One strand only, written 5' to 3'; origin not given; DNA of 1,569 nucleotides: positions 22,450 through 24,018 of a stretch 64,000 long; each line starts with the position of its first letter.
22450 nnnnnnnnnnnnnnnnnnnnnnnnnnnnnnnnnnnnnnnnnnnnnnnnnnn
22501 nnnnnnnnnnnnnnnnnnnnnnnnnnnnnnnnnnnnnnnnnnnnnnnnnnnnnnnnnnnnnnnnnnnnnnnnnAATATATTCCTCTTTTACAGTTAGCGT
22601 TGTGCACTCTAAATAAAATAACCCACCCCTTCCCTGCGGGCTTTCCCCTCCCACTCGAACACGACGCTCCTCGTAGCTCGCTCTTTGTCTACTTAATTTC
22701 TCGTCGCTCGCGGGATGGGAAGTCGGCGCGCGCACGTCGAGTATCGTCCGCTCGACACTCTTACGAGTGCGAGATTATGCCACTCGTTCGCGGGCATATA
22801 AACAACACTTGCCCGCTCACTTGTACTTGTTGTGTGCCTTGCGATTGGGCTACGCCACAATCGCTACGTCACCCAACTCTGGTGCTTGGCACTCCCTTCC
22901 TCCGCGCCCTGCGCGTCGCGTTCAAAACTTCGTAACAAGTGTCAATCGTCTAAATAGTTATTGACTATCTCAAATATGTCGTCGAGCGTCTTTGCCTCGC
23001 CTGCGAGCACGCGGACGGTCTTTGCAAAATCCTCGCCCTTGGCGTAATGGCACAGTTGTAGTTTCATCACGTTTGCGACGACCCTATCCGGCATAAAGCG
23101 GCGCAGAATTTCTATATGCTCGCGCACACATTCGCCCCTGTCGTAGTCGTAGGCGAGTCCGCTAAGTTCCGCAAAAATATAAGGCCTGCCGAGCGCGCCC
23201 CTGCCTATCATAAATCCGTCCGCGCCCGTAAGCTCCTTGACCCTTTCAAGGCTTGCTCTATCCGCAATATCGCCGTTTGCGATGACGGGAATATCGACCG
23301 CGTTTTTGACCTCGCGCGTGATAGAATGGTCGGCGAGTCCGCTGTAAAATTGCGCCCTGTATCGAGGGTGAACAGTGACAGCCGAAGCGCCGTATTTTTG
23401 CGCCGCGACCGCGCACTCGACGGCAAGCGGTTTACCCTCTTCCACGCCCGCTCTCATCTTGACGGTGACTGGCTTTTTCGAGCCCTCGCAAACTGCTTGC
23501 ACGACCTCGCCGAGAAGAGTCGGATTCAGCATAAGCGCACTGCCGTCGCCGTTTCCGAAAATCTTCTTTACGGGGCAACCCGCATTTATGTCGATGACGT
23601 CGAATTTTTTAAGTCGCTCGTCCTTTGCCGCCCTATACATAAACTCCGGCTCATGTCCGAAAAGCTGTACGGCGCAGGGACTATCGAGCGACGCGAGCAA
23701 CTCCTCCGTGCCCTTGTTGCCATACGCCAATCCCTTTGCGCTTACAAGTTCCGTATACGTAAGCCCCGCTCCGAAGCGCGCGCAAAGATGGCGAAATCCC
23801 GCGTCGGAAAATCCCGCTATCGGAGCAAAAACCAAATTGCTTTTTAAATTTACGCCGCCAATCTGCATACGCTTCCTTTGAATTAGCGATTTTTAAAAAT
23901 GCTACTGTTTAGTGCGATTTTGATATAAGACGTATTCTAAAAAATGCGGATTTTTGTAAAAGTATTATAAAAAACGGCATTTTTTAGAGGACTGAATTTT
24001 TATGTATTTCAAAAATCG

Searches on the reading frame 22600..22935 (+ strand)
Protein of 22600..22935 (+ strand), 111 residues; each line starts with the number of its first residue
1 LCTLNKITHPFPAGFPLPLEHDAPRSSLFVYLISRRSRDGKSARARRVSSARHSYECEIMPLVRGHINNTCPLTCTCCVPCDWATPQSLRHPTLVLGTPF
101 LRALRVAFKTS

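Call 62: find_homologous_proteins(query=window:22600-22935:+, max_evalue=0.001)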
Query window:22600-22935:+: 4 candidates shared short words with the query, none scored E <= 0.001.
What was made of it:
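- Tried and rejected: Using the antisense pseudo-ORF of copy 2 as a protein query, to survey the family in the protein database: no hits (call 62).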

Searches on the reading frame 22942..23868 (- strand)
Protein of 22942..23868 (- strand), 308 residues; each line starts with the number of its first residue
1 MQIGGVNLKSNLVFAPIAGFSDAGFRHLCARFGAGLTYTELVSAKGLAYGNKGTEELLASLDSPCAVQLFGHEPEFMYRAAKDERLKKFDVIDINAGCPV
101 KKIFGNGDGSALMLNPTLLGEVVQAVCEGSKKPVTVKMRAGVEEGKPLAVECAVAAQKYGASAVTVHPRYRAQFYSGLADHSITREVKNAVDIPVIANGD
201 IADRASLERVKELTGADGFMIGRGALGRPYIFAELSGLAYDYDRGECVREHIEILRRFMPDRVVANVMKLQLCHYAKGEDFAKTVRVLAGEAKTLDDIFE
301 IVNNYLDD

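Call 29: find_homologous_proteins(query=window:22942-23868:-, max_evalue=1e-40)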
Query window:22942-23868:- (308 aa): 5821 proteins with E <= 1e-40 among 8000 candidates; the best 120 are listed.
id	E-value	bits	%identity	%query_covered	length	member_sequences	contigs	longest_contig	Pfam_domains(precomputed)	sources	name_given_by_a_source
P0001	1.0e-202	690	100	100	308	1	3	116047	PF01207.24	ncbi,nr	ncbi:MAG: tRNA-dihydrouridine synthase family protein [Bacteroides sp.]|nr:tRNA-dihydrouridine synth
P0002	2.8e-182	623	89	100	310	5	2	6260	PF01207.24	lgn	-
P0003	3.9e-174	596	87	100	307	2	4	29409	PF01207.24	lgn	-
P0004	7.2e-174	595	85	99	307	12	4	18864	PF01207.24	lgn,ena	-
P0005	1.3e-168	578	85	99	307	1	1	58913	PF01207.24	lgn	-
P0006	1.7e-166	571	82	99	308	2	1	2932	PF01207.24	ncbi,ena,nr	ncbi:MAG: tRNA-dihydrouridine synthase [Clostridia bacterium]|nr:tRNA-dihydrouridine synthase [Clost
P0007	7.1e-166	569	84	99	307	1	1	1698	PF01207.24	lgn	-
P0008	2.2e-165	567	82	99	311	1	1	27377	PF01207.24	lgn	-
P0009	9.6e-165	565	81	99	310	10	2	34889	PF01207.24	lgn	-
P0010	2.8e-164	564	82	99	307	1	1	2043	PF01207.24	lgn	-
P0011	3.6e-164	563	81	99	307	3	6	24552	PF01207.24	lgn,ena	-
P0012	1.2e-163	562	81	100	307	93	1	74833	PF01207.24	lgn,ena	-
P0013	6.7e-158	543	78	99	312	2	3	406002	PF01207.24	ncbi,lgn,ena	-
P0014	8.1e-157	539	77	99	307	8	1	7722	PF01207.24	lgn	-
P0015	3.0e-155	534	77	99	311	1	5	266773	PF01207.24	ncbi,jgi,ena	-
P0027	8.5e-145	500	72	100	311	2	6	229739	PF01207.24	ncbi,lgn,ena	-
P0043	5.9e-144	497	72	100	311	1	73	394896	PF01207.24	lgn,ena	-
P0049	8.8e-144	496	72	100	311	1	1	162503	PF01207.24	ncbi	-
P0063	1.6e-143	496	72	100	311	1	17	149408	PF01207.24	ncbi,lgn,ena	-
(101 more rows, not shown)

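Call 30: find_encoding_contigs(protein=P0005, flank=4000, max_places=2)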
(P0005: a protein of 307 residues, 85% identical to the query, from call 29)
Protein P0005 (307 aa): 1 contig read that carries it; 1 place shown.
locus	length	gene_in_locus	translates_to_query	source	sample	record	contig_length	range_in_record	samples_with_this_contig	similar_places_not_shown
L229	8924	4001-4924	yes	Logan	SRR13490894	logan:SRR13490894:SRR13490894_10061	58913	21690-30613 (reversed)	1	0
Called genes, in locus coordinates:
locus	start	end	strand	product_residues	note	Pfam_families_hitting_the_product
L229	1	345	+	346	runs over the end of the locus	PF00388:PI-PLC-X, PF26146:PI-PLC_X (weak)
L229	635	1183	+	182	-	PF04014:MazE_antitoxin, PF15714:SpoVT_C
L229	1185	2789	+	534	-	PF01943:Polysacc_synt, PF13440:Polysacc_synt_3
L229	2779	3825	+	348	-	PF01503:PRA-PH (faint), PF03819:MazG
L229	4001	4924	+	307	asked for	PF01207:Dus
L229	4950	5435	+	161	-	PF00588:SpoU_methylase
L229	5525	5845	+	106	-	-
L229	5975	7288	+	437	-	PF00162:PGK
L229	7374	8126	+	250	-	PF00121:TIM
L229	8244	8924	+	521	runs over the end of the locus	PF01676:Metalloenzyme, PF06415:iPGM_N, PF01663:Phosphodiest (weak)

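Call 31: find_encoding_contigs(protein=P0012, flank=4000, max_places=2)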
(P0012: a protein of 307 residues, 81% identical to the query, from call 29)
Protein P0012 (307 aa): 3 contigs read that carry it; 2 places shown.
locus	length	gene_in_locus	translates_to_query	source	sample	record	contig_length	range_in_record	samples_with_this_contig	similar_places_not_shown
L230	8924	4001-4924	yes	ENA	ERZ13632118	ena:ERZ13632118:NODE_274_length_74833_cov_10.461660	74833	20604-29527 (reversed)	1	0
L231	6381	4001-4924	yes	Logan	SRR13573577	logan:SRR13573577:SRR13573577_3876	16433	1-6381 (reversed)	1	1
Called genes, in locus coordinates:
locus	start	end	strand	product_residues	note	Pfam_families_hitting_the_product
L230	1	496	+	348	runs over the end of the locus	PF00388:PI-PLC-X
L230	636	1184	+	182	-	PF04014:MazE_antitoxin, PF15714:SpoVT_C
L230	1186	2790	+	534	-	PF01943:Polysacc_synt, PF03023:MurJ (weak), PF13440:Polysacc_synt_3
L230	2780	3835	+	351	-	PF03819:MazG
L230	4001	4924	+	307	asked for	PF01207:Dus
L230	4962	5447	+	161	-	PF00588:SpoU_methylase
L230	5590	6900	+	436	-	PF00162:PGK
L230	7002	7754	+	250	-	PF00121:TIM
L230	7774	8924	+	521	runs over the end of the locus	PF01676:Metalloenzyme, PF06415:iPGM_N, PF01663:Phosphodiest (weak)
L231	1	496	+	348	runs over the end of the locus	PF00388:PI-PLC-X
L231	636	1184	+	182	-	PF04014:MazE_antitoxin, PF15714:SpoVT_C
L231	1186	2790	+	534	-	PF01943:Polysacc_synt, PF03023:MurJ (weak), PF13440:Polysacc_synt_3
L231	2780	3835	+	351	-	PF03819:MazG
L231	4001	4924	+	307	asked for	PF01207:Dus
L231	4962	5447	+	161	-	PF00588:SpoU_methylase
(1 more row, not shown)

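Call 32: find_encoding_contigs(protein=P0013, flank=4000, max_places=2)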
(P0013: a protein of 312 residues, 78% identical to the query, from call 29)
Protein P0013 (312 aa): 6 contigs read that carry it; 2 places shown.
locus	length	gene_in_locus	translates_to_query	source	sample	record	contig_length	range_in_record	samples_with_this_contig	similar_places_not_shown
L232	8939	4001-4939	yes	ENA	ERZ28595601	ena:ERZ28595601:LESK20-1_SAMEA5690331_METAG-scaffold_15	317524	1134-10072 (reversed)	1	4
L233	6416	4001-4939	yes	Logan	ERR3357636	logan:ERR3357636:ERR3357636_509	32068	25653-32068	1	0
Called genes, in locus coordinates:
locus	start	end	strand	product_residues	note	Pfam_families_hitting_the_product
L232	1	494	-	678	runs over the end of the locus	PF01391:Collagen, PF13306:LRR_5, PF13855:LRR_8 (faint), PF13306:LRR_5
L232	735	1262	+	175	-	PF04014:MazE_antitoxin, PF15714:SpoVT_C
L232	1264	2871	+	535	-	PF01943:Polysacc_synt, PF13440:Polysacc_synt_3, PF03023:MurJ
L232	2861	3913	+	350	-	PF03819:MazG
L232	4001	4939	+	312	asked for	PF01207:Dus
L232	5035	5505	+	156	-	PF00588:SpoU_methylase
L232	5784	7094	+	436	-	PF00162:PGK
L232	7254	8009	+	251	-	PF00121:TIM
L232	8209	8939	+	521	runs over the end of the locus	PF01676:Metalloenzyme, PF06415:iPGM_N, PF01663:Phosphodiest (weak)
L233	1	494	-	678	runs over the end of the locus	PF01391:Collagen, PF13306:LRR_5, PF13855:LRR_8 (faint), PF13306:LRR_5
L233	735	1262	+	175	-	PF04014:MazE_antitoxin, PF15714:SpoVT_C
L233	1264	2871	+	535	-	PF01943:Polysacc_synt, PF13440:Polysacc_synt_3, PF03023:MurJ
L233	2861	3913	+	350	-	PF03819:MazG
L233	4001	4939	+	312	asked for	PF01207:Dus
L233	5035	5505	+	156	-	PF00588:SpoU_methylase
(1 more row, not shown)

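Call 33: find_encoding_contigs(protein=P0043, flank=4000, max_places=2)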
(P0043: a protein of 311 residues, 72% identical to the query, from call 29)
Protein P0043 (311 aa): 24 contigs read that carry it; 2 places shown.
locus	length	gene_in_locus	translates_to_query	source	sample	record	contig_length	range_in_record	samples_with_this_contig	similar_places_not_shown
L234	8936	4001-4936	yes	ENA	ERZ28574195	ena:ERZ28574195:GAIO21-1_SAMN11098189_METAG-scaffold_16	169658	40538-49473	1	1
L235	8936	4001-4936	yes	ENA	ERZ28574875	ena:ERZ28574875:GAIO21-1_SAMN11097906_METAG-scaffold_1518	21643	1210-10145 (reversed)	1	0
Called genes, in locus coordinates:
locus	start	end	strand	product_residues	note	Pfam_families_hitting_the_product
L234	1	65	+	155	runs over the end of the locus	PF01613:Flavin_Reduct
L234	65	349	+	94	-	-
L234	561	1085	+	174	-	PF04014:MazE_antitoxin, PF15714:SpoVT_C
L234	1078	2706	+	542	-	PF01554:MatE (faint), PF01943:Polysacc_synt, PF13440:Polysacc_synt_3, PF03023:MurJ (weak)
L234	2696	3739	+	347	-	PF03819:MazG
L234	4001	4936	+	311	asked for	PF01207:Dus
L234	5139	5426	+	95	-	-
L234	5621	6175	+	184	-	PF00588:SpoU_methylase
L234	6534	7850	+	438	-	PF00162:PGK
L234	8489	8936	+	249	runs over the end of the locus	PF00121:TIM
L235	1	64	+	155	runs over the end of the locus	PF01613:Flavin_Reduct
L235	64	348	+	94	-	-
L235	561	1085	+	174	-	PF04014:MazE_antitoxin, PF15714:SpoVT_C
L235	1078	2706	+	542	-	PF01943:Polysacc_synt, PF13440:Polysacc_synt_3, PF03023:MurJ (weak)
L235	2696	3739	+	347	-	PF03819:MazG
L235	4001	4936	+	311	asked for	PF01207:Dus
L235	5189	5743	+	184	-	PF00588:SpoU_methylase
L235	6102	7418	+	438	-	PF00162:PGK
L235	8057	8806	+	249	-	PF00121:TIM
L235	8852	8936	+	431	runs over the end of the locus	?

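Call 44: find_encoding_contigs(protein=P0002, flank=3000, max_places=2)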
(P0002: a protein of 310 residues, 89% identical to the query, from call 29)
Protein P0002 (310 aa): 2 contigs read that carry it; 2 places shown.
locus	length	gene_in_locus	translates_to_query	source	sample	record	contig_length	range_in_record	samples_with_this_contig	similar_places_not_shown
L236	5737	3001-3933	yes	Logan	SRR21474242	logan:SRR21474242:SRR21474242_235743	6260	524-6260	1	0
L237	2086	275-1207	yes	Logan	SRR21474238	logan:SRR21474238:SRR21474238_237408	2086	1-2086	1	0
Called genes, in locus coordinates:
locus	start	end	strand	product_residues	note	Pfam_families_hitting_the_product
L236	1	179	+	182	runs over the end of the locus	PF04014:MazE_antitoxin, PF15714:SpoVT_C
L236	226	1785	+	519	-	PF01943:Polysacc_synt, PF03023:MurJ, PF13440:Polysacc_synt_3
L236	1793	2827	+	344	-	PF03819:MazG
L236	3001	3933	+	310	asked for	PF01207:Dus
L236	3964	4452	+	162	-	PF00588:SpoU_methylase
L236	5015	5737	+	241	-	?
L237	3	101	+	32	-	?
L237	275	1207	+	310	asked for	PF01207:Dus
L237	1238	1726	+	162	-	PF00588:SpoU_methylase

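Call 45: find_encoding_contigs(protein=P0003, flank=3000, max_places=2)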
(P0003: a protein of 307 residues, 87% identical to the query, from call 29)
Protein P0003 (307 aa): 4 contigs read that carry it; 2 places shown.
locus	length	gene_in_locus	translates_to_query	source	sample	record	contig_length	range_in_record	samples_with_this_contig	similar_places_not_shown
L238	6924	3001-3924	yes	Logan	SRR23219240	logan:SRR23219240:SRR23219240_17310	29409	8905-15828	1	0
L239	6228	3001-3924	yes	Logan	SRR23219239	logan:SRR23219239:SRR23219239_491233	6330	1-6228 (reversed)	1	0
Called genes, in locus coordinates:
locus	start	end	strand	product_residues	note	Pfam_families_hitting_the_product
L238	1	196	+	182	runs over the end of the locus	PF04014:MazE_antitoxin, PF15714:SpoVT_C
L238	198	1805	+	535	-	PF01943:Polysacc_synt, PF13440:Polysacc_synt_3, PF03023:MurJ (weak)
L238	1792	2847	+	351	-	PF03819:MazG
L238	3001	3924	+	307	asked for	PF01207:Dus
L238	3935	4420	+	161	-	PF00588:SpoU_methylase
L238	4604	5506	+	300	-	PF02661:Fic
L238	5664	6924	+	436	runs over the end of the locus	PF00162:PGK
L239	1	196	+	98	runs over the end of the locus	?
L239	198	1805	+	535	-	PF01943:Polysacc_synt, PF13440:Polysacc_synt_3, PF03023:MurJ (weak)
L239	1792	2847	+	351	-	PF03819:MazG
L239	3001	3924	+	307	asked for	PF01207:Dus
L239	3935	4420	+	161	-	PF00588:SpoU_methylase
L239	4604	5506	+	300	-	PF02661:Fic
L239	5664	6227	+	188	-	?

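Call 48: list_cluster_members(proteins=[P0001, P0013, P0015, P0027, P0049, P0063, P0006])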
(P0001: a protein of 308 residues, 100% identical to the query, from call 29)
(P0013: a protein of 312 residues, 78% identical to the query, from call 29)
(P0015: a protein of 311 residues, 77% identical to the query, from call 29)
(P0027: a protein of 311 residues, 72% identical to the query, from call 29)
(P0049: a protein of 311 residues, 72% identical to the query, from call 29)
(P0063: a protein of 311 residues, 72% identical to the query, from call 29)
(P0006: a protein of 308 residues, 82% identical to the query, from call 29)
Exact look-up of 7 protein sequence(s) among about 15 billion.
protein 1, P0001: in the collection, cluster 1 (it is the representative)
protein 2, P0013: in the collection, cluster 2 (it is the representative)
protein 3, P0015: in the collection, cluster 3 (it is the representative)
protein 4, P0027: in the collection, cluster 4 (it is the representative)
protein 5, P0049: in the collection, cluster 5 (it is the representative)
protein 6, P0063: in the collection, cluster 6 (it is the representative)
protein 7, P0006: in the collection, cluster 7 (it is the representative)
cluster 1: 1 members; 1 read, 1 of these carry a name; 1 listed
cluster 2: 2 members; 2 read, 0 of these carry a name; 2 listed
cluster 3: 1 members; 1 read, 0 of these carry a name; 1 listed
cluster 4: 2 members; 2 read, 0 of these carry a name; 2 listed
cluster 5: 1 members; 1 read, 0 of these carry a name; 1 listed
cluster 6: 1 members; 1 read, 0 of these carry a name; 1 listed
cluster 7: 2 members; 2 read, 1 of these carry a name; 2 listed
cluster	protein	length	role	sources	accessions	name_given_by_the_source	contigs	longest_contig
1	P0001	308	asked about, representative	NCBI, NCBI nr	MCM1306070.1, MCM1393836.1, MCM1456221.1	MAG: tRNA-dihydrouridine synthase family protein [Bacteroides sp.] | tRNA-dihydrouridine synthase family protein [Bacillota bacterium]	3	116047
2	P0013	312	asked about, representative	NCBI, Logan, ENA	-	-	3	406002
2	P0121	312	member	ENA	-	-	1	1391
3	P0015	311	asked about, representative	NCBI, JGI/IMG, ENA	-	-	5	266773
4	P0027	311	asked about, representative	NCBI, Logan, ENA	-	-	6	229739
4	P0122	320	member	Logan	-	-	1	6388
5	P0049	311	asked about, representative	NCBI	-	-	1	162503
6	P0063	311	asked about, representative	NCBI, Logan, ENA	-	-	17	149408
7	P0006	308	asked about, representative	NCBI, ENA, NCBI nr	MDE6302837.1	MAG: tRNA-dihydrouridine synthase [Clostridia bacterium] | tRNA-dihydrouridine synthase [Clostridia bacterium]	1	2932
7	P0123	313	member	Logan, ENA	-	-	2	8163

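Call 72: find_encoding_contigs(protein=P0063, flank=6000, max_places=10)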
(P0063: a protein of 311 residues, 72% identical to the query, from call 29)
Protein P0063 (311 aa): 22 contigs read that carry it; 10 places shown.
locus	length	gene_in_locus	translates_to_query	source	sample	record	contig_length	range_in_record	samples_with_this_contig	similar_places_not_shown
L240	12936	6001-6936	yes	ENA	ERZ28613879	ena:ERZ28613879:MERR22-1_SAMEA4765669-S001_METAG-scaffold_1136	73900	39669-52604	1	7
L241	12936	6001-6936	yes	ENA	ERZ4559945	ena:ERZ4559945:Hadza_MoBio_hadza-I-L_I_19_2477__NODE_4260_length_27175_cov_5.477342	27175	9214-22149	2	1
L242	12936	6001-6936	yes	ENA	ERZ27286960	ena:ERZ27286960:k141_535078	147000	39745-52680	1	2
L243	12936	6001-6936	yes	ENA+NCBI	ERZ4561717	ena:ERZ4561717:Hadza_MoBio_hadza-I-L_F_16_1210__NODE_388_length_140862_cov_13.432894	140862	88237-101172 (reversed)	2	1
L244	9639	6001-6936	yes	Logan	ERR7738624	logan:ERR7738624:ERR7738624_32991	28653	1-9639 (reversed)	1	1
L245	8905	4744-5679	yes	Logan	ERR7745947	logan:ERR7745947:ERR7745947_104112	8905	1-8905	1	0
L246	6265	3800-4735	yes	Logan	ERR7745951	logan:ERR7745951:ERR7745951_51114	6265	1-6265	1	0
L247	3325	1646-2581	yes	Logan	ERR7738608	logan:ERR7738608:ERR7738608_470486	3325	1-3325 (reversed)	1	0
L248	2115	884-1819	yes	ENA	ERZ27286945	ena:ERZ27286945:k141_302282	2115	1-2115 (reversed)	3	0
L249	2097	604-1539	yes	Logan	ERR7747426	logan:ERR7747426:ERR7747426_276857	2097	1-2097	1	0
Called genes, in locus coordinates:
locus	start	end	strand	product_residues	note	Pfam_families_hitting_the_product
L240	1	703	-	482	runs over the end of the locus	PF07261:DnaB_2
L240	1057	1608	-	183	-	PF06177:QueT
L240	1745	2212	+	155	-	PF01613:Flavin_Reduct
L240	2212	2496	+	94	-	-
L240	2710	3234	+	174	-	PF04014:MazE_antitoxin, PF15714:SpoVT_C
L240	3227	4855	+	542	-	PF01554:MatE (faint), PF01943:Polysacc_synt, PF13440:Polysacc_synt_3, PF03023:MurJ (weak)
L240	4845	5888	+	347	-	PF03819:MazG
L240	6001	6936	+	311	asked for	PF01207:Dus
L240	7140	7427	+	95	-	-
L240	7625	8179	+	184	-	PF00588:SpoU_methylase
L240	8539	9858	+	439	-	PF00162:PGK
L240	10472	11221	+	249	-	PF00121:TIM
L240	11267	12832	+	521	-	PF01676:Metalloenzyme, PF06415:iPGM_N, PF01663:Phosphodiest (weak)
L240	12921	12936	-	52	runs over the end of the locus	-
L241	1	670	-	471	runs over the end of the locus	PF07261:DnaB_2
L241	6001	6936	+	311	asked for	PF01207:Dus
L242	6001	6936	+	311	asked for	PF01207:Dus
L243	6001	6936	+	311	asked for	PF01207:Dus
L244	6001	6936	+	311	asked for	PF01207:Dus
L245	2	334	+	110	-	?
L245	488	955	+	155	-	PF01613:Flavin_Reduct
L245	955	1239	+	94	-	-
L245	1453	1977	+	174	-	PF04014:MazE_antitoxin, PF15714:SpoVT_C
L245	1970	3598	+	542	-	PF01554:MatE (faint), PF01943:Polysacc_synt, PF13440:Polysacc_synt_3, PF03023:MurJ (weak)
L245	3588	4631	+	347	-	PF03819:MazG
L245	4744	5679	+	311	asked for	PF01207:Dus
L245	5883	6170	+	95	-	-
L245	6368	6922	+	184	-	PF00588:SpoU_methylase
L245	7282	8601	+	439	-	PF00162:PGK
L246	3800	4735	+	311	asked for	PF01207:Dus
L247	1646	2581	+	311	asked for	PF01207:Dus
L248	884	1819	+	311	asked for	PF01207:Dus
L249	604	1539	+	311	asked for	PF01207:Dus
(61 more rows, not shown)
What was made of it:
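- Tried and rejected: All the strains fetched that reach the pgk-tpi spacer (L234, L235, L240-L245) carry it, so this was uninformative (call 72).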
